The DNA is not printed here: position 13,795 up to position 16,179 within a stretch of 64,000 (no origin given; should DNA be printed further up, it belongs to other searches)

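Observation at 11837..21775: Eight-gene kinase / FHA / PP2C + triple dynamin-like GTPase + Roadblock-like operon: candidate uncharacterised phospho-regulated membrane-remodelling or Eleos-like defence system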

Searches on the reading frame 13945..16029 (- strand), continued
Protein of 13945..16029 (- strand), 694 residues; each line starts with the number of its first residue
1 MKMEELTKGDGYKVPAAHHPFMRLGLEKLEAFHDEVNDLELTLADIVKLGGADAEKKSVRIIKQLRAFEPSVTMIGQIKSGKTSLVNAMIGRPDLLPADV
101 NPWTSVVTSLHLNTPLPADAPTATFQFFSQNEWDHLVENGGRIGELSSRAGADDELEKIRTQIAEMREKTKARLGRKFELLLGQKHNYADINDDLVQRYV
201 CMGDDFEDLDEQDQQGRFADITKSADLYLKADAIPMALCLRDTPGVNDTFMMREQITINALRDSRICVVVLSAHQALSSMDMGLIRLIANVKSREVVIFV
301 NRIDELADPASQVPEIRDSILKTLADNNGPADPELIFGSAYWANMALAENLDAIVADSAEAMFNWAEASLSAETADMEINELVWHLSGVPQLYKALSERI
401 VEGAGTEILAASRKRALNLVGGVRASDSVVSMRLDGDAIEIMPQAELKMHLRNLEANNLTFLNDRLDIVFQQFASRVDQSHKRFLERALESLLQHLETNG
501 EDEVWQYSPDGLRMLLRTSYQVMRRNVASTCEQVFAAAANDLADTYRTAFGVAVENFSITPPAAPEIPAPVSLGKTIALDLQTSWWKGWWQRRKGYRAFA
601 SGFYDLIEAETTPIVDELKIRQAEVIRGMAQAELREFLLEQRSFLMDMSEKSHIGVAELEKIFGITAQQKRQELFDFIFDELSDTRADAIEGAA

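Call 50: search_dna_similar(query=window:13945-16029:-, collection=plasmids, mode=protein, max_rows=25)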
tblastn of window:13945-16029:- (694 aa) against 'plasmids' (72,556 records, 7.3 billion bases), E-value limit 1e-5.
Records with a match: 18; places in all: 24; records where one place covers at least 80% of the query: 18.
Best place of each record, by identity: <60% 18.
By first word of the organism name: Leisingera 12; Ruegeria 5; Rhodobacter 1.
By predicted mobility (MOB-suite, as given by PLSDB): non-mobilizable 18.
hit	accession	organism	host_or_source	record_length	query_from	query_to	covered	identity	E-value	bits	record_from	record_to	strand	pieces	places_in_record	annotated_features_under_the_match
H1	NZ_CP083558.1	Leisingera sp. S132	-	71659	20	671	94%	59.3%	0e+0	749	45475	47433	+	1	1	dynamin family protein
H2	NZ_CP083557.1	Leisingera sp. S132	-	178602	25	682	95%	48.0%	2e-180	577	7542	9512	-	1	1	dynamin family protein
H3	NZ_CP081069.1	Leisingera caerulea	-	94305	25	672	93%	48.5%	0e+0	588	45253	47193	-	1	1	dynamin family protein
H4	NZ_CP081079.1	Leisingera caerulea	-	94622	25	672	93%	48.4%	0e+0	585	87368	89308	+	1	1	dynamin family protein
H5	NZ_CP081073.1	Leisingera caerulea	-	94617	25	672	93%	48.4%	0e+0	585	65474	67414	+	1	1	dynamin family protein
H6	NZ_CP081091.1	Leisingera caerulea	-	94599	25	672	93%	48.4%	0e+0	585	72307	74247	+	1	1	dynamin family protein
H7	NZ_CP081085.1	Leisingera caerulea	-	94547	25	672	93%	48.2%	0e+0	581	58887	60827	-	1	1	dynamin family protein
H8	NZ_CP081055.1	Leisingera aquaemixtae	-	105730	25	672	93%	47.8%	1e-180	578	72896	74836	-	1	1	dynamin family protein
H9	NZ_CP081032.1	Leisingera aquaemixtae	-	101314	25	672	93%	47.6%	1e-180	578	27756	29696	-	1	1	dynamin family protein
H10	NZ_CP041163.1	Leisingera aquaemixtae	cell culture,Biocathode MCL, marine ...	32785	25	672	93%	47.6%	1e-180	578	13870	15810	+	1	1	dynamin family protein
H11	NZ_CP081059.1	Leisingera aquaemixtae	-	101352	25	672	93%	47.5%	6e-180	576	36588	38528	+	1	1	dynamin family protein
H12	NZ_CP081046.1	Leisingera aquaemixtae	-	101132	25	672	93%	47.5%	7e-180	575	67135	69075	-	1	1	dynamin family protein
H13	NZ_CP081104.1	Ruegeria conchae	-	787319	16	682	96%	41.3%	3e-141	464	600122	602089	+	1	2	dynamin family protein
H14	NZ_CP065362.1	Ruegeria sp. SCSIO 43209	Galaxea fascicularis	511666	16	682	96%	41.2%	7e-142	466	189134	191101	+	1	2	dynamin family protein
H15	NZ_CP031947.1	Ruegeria sp. AD91A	-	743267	21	687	96%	40.7%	3e-142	467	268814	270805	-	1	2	dynamin family protein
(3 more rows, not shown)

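Call 51: get_annotated_region(hit=H1, flank=9000)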
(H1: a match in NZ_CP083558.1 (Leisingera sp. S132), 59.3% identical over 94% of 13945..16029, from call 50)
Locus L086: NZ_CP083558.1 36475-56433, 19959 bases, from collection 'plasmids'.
description: Leisingera sp. S132 plasmid unnamed5, complete sequence
organism: Leisingera sp. S132 (NCBI taxid 2867016)
taxonomy: Bacteria; Pseudomonadota; Alphaproteobacteria; Rhodobacterales; Roseobacteraceae; Leisingera; Leisingera sp. S132
host: -; source: -; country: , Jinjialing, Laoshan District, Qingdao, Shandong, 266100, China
typing (MOB-suite, as given by PLSDB): non-mobilizable; replicon rep_cluster_508
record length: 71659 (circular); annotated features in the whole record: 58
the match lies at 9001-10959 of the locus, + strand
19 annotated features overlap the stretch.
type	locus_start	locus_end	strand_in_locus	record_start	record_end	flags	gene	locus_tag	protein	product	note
CDS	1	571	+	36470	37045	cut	-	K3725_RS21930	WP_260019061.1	NAD(P)H-dependent oxidoreductase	-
CDS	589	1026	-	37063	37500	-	-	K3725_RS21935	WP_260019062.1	host attachment protein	-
CDS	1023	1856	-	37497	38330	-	-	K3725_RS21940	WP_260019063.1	formate/nitrite transporter family protein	GO:0015724 - formate transport [Evidence IEA]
CDS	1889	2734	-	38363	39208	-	-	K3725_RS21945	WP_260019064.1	universal stress protein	-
CDS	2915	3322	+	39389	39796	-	-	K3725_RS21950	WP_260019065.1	universal stress protein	-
CDS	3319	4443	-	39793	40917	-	-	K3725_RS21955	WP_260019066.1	ABC transporter permease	-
CDS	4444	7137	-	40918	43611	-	rbbA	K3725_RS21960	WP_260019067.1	ribosome-associated ATPase/putative transporter RbbA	GO:0055085 - transmembrane transport [Evidence IEA]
CDS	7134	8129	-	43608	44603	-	-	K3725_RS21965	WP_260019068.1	HlyD family efflux transporter periplasmic adaptor subunit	-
CDS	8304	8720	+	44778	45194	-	-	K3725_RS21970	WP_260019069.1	cytochrome c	-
CDS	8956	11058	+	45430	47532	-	-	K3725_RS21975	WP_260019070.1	dynamin family protein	-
CDS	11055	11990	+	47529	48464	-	-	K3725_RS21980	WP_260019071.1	dynamin family protein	-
CDS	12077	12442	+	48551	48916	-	-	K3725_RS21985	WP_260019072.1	hypothetical protein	-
CDS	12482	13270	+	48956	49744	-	-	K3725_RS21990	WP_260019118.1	hypothetical protein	-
CDS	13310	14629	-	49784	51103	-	-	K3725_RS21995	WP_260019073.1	hypothetical protein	-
CDS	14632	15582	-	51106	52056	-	-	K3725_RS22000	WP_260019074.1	protein phosphatase 2C domain-containing protein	-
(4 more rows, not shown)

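Call 52: get_annotated_region(hit=H3, flank=9000)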
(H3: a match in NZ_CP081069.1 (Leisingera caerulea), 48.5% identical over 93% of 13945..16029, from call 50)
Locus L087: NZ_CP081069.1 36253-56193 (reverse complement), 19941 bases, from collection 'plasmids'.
description: Leisingera caerulea strain M561 plasmid unnamed5, complete sequence
organism: Leisingera caerulea (NCBI taxid 506591)
taxonomy: Bacteria; Pseudomonadota; Alphaproteobacteria; Rhodobacterales; Roseobacteraceae; Leisingera; Leisingera caerulea
host: -; source: -; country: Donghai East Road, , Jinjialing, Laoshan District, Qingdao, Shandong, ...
typing (MOB-suite, as given by PLSDB): non-mobilizable
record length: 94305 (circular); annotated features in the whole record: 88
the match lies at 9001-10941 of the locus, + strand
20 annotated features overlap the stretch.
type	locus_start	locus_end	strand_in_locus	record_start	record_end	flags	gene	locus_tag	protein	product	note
CDS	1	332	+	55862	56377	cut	-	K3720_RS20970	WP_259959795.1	pyridoxamine 5'-phosphate oxidase family protein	-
CDS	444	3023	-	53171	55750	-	-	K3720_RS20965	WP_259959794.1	HWE histidine kinase domain-containing protein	-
CDS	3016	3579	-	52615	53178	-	-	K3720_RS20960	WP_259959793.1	biliverdin-producing heme oxygenase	-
CDS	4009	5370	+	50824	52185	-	-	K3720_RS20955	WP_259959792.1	serine/threonine-protein kinase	GO:0006468 - protein phosphorylation [Evidence IEA]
CDS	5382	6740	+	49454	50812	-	-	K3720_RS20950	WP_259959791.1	FHA domain-containing protein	-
CDS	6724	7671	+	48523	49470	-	-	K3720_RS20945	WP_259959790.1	protein phosphatase 2C domain-containing protein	-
CDS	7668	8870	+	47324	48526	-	-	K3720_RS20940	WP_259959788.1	hypothetical protein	-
CDS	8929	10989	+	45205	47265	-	-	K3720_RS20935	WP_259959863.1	dynamin family protein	-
CDS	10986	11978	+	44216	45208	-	-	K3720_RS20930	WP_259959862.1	dynamin family protein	-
CDS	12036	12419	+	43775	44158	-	-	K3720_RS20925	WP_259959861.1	hypothetical protein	-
CDS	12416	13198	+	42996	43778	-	-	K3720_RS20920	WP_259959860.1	hypothetical protein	-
CDS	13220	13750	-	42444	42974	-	-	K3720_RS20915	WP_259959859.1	redoxin domain-containing protein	-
CDS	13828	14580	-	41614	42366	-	-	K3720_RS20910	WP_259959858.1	hypothetical protein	-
CDS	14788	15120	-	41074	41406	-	-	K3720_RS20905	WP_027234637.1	GYD domain-containing protein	-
CDS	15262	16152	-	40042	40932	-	-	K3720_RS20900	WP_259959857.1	LysR family transcriptional regulator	-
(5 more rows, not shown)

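Call 53: get_annotated_region(hit=H13, flank=9000)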
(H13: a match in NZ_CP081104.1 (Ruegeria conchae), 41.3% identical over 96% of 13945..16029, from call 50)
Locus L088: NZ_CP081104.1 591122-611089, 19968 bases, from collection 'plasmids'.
description: Ruegeria conchae strain M340 plasmid unnamed1, complete sequence
organism: Ruegeria conchae (NCBI taxid 981384)
taxonomy: Bacteria; Pseudomonadota; Alphaproteobacteria; Rhodobacterales; Roseobacteraceae; Ruegeria; Ruegeria conchae
host: -; source: -; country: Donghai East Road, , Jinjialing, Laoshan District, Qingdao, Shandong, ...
typing (MOB-suite, as given by PLSDB): non-mobilizable
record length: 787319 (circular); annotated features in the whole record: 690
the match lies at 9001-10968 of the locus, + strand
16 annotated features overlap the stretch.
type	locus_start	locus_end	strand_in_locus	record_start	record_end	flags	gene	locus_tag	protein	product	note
CDS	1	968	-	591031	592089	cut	zapE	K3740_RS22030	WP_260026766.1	cell division protein ZapE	GO:0051301 - cell division [Evidence IEA]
CDS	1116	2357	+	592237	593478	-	-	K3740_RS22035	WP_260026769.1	MFS transporter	GO:0055085 - transmembrane transport [Evidence IEA]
CDS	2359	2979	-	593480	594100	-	-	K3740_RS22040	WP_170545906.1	HAD family phosphatase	-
CDS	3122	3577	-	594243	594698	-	-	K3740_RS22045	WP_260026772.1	YaiI/YqxD family protein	-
CDS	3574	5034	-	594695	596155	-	sthA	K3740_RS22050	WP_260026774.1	Si-specific NAD(P)(+) transhydrogenase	GO:0045454 - cell redox homeostasis [Evidence IEA]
CDS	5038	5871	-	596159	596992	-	fghA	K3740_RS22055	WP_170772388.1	S-formylglutathione hydrolase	GO:0046292 - formaldehyde metabolic process [Evidence IEA]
CDS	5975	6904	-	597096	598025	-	-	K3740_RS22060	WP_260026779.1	AEC family transporter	GO:0055085 - transmembrane transport [Evidence IEA]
CDS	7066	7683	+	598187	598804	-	-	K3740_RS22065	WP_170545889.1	TetR/AcrR family transcriptional regulator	-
CDS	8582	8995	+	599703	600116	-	-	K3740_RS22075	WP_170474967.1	hypothetical protein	-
CDS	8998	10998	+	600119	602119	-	-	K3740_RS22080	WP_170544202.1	dynamin family protein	-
CDS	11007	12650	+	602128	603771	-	-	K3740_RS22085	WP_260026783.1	dynamin family protein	-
CDS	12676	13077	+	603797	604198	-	-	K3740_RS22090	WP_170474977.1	hypothetical protein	-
CDS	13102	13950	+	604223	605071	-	-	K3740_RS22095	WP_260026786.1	hypothetical protein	-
CDS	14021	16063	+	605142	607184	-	-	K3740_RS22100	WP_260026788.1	dynamin family protein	-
CDS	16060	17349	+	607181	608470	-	-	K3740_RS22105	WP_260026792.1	dynamin family protein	-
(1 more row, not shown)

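Call 54: list_cluster_members(proteins=[P0265, P0269, P0277, P0295, P0303, P0320, P0331, P0349, P0358, P0364])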
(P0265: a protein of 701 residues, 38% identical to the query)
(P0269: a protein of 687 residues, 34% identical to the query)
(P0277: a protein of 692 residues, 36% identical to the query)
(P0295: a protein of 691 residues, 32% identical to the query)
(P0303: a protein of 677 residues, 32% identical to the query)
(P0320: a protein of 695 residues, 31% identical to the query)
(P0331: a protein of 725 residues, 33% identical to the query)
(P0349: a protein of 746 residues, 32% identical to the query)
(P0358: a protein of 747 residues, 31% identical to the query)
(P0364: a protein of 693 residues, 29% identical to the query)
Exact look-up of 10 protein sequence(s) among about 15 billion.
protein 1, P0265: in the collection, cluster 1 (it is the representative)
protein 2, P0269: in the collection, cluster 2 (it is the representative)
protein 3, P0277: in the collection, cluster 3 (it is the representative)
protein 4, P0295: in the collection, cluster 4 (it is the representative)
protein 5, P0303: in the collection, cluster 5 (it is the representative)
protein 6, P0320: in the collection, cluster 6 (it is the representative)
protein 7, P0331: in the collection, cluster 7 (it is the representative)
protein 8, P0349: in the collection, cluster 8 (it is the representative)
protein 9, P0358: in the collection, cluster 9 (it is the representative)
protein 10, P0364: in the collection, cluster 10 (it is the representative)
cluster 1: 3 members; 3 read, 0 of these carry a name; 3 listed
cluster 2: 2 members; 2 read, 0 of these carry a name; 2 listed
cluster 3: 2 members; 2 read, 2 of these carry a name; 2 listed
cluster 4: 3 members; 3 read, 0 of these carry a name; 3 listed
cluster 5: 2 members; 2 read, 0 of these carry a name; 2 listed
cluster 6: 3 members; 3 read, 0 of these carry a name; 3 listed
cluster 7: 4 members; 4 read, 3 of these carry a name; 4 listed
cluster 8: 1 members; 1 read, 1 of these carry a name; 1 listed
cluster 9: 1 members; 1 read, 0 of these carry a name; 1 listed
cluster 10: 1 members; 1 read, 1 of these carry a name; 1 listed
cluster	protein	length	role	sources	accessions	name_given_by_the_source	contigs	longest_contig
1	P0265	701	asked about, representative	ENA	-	-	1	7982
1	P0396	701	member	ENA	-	-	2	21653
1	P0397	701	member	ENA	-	-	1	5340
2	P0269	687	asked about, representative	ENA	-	-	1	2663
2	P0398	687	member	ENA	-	-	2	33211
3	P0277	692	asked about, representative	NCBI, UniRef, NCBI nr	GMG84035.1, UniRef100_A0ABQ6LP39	dynamin family protein [Paralimibaculum aggregatum] | Dynamin family protein n=1 Tax=Paralimibaculum aggregatum TaxID=3036245 ... | dynamin family protein [Limibaculum sp. NKW23]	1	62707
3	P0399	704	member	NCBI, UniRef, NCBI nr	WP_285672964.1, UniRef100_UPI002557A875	dynamin family protein [Paralimibaculum aggregatum] | dynamin family protein n=1 Tax=Paralimibaculum aggregatum TaxID=3036245 ... | dynamin family protein [Limibaculum sp. NKW23]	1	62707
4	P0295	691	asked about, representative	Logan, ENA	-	-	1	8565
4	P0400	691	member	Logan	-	-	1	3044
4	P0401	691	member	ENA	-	-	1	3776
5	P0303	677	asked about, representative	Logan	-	-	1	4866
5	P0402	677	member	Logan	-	-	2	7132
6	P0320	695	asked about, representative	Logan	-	-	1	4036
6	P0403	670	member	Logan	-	-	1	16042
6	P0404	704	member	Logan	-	-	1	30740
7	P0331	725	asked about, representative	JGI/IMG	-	signal recognition particle receptor subunit beta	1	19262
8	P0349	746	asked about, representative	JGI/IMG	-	signal recognition particle receptor subunit beta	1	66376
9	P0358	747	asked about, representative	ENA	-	-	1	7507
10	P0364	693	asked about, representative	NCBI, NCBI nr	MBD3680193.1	MAG: dynamin family protein [Rhodobacteraceae bacterium] | dynamin family protein [Paracoccaceae bacterium]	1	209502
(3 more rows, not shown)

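Call 55: find_encoding_contigs(protein=P0288, flank=10000, max_places=2)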
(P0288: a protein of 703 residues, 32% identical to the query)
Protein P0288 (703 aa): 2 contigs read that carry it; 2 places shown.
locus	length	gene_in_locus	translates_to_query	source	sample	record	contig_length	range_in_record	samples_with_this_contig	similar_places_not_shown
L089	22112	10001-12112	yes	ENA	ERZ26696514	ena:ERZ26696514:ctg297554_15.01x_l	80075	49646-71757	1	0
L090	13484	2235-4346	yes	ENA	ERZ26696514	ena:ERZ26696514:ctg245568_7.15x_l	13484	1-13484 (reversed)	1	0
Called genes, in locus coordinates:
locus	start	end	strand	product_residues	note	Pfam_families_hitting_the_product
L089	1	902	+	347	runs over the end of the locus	PF01734:Patatin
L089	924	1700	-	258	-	PF04367:DUF502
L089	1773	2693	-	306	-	PF04227:Indigoidine_A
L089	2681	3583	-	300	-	PF00294:PfkB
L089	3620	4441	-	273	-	PF10670:DUF4198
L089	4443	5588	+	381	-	PF13795:HupE_UreJ_2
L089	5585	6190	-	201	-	PF02581:TMP-TENI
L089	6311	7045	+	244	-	PF00588:SpoU_methylase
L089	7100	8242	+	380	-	PF02628:COX15-CtaA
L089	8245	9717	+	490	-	PF02074:Peptidase_M32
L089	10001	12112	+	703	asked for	PF00350:Dynamin_N, PF01926:MMR_HSR1 (faint), PF00009:GTP_EFTU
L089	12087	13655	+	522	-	PF00350:Dynamin_N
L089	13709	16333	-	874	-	PF00521:DNA_topoisoIV, PF03989:DNA_gyraseA_C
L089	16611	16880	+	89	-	PF06233:Usg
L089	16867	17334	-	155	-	PF02600:DsbB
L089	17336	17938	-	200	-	PF06055:ExoD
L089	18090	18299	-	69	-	-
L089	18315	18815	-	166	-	-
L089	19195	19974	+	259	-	PF00588:SpoU_methylase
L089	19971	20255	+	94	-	-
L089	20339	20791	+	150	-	PF04945:YHS (weak)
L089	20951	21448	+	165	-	PF02629:CoA_binding (faint), PF13380:CoA_binding_2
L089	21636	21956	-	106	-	PF01503:PRA-PH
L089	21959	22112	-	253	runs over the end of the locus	PF00977:His_biosynth, PF01207:Dus (faint), PF03060:NMO (faint), PF01180:DHO_dh (faint)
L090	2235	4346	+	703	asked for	PF00350:Dynamin_N, PF01926:MMR_HSR1 (faint), PF00009:GTP_EFTU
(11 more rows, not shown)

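Call 58: search_protein_families(library=pfam, proteins=[L072:3196-4791:+, L072:7330-9828:+, L072:1811-3178:+, L088:8582-8995:+, L088:11007-12650:+, L088:13102-13950:+, L088:16060-17349:+, L086:16535-17632:-], max_evalue=0.01)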
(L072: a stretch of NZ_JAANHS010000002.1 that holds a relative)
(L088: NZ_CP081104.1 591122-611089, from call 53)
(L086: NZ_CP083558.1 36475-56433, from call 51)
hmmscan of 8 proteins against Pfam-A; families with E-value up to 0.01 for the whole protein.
L072:3196-4791:+ (531 aa): 0 families

L072:7330-9828:+ (832 aa): 1 family
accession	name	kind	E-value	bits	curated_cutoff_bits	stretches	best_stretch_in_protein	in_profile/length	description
PF01926.29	MMR_HSR1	-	0.0068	16.9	21.9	0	45-73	2-30/113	50S ribosome-binding GTPase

L072:1811-3178:+ (455 aa): 0 families

L088:8582-8995:+ (137 aa): 0 families

L088:11007-12650:+ (547 aa): 4 families
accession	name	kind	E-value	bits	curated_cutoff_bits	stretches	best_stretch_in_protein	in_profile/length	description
PF00350.29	Dynamin_N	-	3.6e-10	40.5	27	1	29-173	2-165/168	Dynamin family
PF01926.29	MMR_HSR1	-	4.2e-06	27.3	21.9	1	28-156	2-95/113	50S ribosome-binding GTPase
PF03193.22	RsgA_GTPase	-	0.0034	17.7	30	0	13-55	95-136/174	RsgA GTPase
PF00009.33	GTP_EFTU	-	0.0063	16.6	26.5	0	27-195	5-150/188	Elongation factor Tu GTP binding domain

L088:13102-13950:+ (282 aa): 0 families

L088:16060-17349:+ (429 aa): 2 families
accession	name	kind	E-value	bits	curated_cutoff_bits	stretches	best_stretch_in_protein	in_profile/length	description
PF00350.29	Dynamin_N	-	4.2e-10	40.4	27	1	50-183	1-152/168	Dynamin family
PF01926.29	MMR_HSR1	-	0.0035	17.9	21.9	0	50-179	2-95/113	50S ribosome-binding GTPase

L086:16535-17632:- (365 aa): 1 family
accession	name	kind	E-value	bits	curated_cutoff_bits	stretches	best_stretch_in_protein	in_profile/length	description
PF01476.26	LysM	-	2.7e-07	30.9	20.9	1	34-81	1-43/43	LysM domain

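Call 76: find_related_loci(query=A3, collection=viral_contigs, flank=8000)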
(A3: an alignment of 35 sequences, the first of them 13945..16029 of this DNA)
Query A3 (694 aa) in viral_contigs; peptide patterns used: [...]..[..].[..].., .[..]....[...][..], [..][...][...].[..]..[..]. (x = any residue, [..] = any of these).
127 stretches matched a pattern, but none encodes a relative of the query by tblastn (E <= 1e-3).
